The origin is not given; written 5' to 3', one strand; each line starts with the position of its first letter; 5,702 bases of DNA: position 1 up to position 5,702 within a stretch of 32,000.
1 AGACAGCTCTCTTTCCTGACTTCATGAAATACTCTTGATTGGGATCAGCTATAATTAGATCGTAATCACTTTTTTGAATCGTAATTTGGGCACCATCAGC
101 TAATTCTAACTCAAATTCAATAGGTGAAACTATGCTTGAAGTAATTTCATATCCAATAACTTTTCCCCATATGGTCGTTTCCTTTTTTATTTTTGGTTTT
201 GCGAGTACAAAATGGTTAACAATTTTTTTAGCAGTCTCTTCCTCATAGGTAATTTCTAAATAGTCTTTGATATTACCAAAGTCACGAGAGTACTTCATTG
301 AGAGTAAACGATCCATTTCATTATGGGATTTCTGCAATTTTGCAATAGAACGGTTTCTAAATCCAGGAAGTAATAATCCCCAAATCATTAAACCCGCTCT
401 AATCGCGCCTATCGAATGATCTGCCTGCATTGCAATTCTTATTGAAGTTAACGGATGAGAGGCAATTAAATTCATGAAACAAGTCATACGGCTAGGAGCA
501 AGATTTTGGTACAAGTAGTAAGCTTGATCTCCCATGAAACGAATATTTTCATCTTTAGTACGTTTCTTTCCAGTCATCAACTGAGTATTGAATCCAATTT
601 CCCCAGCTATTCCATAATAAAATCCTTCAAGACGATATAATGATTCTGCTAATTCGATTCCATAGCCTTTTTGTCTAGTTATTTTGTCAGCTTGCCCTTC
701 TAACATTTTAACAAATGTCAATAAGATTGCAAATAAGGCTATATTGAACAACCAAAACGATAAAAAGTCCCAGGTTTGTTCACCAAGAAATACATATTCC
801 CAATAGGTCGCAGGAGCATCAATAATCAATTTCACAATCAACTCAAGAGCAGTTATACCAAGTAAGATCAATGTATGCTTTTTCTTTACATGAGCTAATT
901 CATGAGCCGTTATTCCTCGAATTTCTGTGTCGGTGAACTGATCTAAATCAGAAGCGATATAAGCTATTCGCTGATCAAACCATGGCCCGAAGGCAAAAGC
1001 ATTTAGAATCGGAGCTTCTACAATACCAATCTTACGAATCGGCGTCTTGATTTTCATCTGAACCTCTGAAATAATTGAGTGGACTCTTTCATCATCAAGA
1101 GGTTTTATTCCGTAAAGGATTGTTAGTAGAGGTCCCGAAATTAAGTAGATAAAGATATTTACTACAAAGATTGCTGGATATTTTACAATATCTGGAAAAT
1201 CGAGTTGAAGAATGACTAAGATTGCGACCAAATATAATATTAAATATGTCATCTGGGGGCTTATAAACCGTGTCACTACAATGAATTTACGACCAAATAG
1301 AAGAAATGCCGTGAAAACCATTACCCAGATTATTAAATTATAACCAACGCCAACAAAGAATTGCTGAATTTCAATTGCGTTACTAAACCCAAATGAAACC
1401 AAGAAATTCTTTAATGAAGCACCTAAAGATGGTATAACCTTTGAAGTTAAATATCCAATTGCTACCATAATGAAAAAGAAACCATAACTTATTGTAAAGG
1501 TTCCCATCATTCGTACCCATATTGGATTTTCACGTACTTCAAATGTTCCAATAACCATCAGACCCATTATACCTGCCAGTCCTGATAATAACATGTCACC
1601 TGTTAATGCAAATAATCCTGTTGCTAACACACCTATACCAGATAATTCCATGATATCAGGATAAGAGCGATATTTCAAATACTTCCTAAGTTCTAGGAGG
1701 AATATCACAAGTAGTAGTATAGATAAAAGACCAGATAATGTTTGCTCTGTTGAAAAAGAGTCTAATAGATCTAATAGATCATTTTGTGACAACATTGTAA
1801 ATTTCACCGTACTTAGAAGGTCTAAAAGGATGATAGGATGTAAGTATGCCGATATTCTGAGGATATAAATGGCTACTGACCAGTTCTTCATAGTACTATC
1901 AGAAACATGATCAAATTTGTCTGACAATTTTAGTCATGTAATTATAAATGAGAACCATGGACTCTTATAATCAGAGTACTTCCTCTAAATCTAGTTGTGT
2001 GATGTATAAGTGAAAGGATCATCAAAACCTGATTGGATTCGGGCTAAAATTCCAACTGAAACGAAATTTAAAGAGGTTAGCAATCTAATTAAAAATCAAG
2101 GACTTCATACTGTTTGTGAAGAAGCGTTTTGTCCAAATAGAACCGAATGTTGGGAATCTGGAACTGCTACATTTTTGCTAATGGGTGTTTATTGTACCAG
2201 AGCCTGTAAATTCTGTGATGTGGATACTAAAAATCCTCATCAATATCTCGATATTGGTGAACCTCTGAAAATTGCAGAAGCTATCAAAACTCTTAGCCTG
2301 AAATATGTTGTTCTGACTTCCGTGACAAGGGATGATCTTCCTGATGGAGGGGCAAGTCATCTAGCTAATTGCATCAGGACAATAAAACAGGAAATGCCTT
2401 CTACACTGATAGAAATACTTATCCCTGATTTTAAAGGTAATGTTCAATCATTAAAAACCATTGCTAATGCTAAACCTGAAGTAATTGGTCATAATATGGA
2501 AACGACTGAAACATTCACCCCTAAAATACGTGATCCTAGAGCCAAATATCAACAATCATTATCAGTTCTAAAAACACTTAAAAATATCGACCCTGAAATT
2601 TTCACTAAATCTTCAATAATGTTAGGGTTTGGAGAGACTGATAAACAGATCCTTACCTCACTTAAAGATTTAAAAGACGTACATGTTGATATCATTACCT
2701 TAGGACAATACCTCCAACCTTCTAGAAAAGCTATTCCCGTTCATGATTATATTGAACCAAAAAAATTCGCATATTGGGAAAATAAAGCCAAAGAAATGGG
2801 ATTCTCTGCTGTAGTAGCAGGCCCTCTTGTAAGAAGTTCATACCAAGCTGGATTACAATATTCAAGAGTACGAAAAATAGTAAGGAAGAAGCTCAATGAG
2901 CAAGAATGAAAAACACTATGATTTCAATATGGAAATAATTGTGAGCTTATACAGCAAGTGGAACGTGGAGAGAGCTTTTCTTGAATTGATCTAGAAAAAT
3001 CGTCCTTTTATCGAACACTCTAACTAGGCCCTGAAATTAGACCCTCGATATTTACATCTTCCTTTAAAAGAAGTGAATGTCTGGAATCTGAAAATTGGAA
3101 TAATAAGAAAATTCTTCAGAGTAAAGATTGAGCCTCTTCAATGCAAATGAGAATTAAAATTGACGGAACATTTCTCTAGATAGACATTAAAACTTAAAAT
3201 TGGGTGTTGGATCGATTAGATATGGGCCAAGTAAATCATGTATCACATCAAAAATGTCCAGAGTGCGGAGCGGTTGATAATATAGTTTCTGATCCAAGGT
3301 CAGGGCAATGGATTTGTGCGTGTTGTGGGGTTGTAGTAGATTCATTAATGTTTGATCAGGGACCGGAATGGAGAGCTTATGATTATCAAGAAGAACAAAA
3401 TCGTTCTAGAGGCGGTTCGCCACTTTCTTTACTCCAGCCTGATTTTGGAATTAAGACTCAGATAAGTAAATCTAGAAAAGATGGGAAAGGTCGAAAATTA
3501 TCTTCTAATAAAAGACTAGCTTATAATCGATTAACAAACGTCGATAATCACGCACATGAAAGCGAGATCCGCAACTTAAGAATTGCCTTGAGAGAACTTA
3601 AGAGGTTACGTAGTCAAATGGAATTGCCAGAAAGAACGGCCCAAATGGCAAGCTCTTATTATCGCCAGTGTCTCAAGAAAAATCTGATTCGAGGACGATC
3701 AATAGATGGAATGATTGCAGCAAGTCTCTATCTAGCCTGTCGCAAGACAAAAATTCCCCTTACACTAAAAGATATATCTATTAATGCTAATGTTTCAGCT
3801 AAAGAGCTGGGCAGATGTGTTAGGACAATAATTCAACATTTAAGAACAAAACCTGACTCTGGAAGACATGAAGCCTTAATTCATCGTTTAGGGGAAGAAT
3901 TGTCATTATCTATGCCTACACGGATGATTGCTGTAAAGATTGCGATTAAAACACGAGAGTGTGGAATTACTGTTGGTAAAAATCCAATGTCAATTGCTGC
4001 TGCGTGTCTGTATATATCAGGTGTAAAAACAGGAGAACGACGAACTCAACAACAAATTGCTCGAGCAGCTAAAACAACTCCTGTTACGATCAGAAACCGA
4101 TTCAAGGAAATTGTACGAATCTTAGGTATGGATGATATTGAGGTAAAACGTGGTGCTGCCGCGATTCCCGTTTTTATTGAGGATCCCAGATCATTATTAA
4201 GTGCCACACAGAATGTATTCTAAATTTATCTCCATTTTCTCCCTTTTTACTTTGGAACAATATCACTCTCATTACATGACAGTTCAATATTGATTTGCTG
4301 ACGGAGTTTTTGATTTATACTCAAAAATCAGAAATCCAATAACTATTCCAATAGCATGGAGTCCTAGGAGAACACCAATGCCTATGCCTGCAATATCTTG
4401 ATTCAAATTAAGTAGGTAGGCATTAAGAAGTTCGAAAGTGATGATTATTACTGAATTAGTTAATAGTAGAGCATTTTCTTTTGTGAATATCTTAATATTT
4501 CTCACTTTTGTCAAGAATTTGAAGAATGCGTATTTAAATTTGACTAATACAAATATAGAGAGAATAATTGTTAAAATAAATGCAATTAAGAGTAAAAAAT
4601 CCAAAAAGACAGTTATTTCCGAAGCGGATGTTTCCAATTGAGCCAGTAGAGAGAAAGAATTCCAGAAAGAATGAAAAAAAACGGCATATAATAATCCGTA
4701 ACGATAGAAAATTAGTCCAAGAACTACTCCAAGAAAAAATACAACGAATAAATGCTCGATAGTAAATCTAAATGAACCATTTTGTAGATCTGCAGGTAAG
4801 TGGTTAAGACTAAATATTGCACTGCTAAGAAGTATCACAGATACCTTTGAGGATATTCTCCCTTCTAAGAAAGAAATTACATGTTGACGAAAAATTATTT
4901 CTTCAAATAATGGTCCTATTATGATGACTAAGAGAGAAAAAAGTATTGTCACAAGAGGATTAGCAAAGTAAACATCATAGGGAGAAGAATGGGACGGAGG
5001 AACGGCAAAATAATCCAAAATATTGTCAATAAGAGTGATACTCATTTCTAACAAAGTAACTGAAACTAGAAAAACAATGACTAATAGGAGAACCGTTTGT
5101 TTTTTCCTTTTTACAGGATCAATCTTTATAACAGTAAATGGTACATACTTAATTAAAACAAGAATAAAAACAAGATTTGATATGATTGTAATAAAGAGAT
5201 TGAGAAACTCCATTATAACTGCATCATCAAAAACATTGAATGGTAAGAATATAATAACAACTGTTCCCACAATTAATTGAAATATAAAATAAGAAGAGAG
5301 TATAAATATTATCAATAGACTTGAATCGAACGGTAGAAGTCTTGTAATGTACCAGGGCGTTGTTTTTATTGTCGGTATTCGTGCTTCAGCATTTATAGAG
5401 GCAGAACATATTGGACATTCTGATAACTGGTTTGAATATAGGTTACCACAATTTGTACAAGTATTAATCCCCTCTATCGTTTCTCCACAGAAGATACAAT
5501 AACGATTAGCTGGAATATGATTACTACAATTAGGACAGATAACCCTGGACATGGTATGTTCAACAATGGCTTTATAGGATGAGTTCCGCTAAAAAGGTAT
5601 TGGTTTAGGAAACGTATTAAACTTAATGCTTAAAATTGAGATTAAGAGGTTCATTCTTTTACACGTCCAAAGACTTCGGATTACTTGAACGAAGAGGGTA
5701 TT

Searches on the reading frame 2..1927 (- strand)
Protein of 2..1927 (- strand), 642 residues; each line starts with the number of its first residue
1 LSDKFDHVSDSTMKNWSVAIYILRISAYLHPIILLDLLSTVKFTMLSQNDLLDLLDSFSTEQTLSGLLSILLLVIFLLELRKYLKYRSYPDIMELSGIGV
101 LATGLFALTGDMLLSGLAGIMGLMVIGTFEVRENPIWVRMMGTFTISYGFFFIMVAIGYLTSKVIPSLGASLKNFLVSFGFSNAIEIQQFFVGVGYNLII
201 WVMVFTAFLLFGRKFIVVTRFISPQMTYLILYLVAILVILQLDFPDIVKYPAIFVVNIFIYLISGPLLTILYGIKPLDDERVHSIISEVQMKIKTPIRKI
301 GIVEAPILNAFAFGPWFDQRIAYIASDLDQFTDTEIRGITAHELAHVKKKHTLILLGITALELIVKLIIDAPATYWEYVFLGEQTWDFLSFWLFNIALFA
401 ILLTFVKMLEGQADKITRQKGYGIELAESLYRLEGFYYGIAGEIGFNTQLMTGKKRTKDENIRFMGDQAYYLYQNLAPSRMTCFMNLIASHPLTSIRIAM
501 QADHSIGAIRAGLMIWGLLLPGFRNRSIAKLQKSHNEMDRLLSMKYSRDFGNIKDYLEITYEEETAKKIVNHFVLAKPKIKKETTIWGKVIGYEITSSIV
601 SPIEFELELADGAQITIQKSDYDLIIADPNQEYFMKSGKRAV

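Call 6: search_protein_families(library=pfam, proteins=[window:2-1927:-], max_evalue=0.01)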
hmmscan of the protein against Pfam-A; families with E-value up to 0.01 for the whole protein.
window:2-1927:- (642 aa): 2 families
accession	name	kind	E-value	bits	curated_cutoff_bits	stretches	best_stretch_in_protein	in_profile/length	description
PF01435.24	Peptidase_M48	-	2e-15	57.5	20.3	1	276-499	1-180/186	Peptidase family M48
PF05569.17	Peptidase_M56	-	0.0054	16.4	31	1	259-361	114-218/296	BlaR1 peptidase M56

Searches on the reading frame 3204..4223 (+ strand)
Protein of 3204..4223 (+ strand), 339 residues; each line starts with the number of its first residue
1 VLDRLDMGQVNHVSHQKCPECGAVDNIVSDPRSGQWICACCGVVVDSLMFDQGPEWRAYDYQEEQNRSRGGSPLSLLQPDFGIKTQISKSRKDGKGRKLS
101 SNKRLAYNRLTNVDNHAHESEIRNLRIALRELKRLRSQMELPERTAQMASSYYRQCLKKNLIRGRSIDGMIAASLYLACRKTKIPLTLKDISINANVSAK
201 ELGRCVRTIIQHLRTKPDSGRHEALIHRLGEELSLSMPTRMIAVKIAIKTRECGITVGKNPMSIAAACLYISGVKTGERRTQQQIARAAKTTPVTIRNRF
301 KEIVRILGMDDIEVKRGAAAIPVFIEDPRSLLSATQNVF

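Call 6: search_protein_families(library=pfam, proteins=[window:3204-4223:+], max_evalue=0.01)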
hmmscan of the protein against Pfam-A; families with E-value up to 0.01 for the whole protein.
window:3204-4223:+ (339 aa): 6 families
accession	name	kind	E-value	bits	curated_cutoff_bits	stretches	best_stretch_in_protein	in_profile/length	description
PF00382.24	TFIIB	-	4.4e-33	113.6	23.6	2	128-210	8-90/92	Transcription factor TFIIB repeat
PF08271.17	Zn_Ribbon_TF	-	6.6e-12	45.2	29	1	17-58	2-42/43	TFIIB zinc-binding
PF00134.28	Cyclin_N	-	1.2e-05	25.4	23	1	121-213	28-122/127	Cyclin, N-terminal domain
PF22109.2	Zn_ribbon_tTFIIB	-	0.002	18.4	28.6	1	16-45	10-39/40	Transcription factor IIB, zinc ribbon, Trypanosome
PF22295.1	DUF6967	-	0.0039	17.5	27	1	104-148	11-54/65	Family of unknown function (DUF6967)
PF11781.13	Zn_ribbon_RRN7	-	0.01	15.9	27.1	0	17-45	6-31/32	Zinc-finger of RNA-polymerase I-specific TFIIB, Rrn7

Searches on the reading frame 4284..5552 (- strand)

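Call 6: search_protein_families(library=pfam, proteins=[window:4284-5552:-], max_evalue=0.01)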
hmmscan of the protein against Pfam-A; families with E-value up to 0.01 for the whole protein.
window:4284-5552:- (422 aa): 3 families
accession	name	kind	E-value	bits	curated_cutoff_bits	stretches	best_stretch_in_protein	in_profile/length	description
PF02517.21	Rce1-like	-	5.9e-16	59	22.4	1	202-299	4-92/93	Type II CAAX prenyl endopeptidase Rce1-like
PF12773.13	DZR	-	0.0013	19.3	27.3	1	6-49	1-44/45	Double zinc ribbon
PF13920.12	zf-C3HC4_3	-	0.0027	17.9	27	0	4-28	24-48/49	Zinc finger, C3HC4 type (RING finger)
